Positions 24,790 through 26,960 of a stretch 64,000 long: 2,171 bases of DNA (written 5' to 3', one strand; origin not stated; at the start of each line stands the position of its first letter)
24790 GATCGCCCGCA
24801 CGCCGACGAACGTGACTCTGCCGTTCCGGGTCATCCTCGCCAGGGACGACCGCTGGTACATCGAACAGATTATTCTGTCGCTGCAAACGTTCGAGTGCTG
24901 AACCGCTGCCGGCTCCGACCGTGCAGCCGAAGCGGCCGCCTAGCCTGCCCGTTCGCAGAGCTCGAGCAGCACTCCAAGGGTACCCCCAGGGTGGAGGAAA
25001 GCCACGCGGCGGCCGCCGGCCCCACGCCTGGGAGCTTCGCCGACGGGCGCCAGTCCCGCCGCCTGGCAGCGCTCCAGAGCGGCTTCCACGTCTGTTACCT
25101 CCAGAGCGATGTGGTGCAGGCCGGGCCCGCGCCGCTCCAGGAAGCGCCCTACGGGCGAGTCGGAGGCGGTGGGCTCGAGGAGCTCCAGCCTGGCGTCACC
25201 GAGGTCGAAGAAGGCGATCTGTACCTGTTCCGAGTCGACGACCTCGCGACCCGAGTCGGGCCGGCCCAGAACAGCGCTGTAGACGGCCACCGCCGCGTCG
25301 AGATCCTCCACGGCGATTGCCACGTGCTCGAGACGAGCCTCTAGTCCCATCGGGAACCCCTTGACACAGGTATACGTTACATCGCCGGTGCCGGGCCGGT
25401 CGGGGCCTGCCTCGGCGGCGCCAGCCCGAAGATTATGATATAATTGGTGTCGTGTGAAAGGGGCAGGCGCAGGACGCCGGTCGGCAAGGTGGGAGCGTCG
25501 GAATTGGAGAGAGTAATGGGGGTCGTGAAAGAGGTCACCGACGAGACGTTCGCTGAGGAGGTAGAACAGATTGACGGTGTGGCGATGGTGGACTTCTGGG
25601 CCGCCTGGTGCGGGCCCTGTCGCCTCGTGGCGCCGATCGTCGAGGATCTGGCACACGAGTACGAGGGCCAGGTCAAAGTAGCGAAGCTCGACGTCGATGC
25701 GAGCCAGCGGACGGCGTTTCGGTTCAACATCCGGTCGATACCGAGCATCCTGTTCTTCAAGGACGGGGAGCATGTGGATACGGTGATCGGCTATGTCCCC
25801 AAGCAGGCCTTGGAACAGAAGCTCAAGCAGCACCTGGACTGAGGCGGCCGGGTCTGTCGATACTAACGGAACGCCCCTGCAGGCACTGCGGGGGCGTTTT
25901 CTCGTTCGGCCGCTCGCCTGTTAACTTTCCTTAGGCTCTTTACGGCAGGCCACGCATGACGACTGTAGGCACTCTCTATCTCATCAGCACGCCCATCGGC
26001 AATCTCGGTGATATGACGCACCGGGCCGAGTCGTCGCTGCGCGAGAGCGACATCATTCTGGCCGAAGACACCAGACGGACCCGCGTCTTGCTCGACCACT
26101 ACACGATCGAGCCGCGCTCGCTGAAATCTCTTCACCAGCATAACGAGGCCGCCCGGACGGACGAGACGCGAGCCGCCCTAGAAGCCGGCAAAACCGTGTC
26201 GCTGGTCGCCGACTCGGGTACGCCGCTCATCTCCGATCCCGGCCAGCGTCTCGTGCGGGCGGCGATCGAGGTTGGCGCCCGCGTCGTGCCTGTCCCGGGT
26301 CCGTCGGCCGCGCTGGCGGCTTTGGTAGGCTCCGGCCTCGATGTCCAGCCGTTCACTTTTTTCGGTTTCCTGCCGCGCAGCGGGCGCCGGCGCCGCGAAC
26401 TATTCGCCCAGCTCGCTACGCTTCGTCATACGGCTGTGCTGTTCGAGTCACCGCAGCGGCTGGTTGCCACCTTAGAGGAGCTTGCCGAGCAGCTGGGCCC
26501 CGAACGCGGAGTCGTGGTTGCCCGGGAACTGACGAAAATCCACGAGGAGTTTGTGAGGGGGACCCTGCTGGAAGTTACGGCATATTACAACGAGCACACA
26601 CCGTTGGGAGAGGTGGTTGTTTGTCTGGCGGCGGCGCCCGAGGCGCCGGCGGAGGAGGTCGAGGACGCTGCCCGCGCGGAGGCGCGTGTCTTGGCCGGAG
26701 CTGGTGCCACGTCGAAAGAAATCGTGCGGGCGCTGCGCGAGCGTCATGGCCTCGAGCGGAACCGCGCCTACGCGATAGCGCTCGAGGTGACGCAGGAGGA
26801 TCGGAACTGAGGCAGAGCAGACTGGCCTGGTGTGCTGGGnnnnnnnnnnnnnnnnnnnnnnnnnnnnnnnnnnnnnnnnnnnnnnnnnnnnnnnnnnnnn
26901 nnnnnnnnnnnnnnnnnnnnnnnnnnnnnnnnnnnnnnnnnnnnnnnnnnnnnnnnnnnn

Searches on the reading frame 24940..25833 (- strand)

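Call 7: search_protein_families(library=pfam, proteins=[window:24940-25833:-])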
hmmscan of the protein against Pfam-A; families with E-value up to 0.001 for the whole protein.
window:24940-25833:- (297 aa): 4 families
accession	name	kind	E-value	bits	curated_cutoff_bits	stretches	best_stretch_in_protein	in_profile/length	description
PF13669.12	Glyoxalase_4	-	2.4e-26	92.6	27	1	170-279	2-109/109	Glyoxalase/Bleomycin resistance protein/Dioxygenase superfamily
PF00903.31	Glyoxalase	-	9.8e-17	61.9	20.6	1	167-285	1-117/121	Glyoxalase/Bleomycin resistance protein/Dioxygenase superfamily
PF13468.12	Glyoxalase_3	-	4.2e-08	33.9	25.1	1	168-267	1-106/176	Glyoxalase-like domain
PF18029.7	Glyoxalase_6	-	0.00019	22.5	23.6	1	171-272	2-92/106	Glyoxalase-like domain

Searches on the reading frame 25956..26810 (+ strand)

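Call 7: search_protein_families(library=pfam, proteins=[window:25956-26810:+])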
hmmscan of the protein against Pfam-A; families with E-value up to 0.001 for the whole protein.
window:25956-26810:+ (284 aa): 1 family
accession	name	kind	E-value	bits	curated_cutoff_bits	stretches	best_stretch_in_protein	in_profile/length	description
PF00590.25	TP_methylase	-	4.5e-33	115.4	27.8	1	6-206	1-210/212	Tetrapyrrole (Corrin/Porphyrin) Methylases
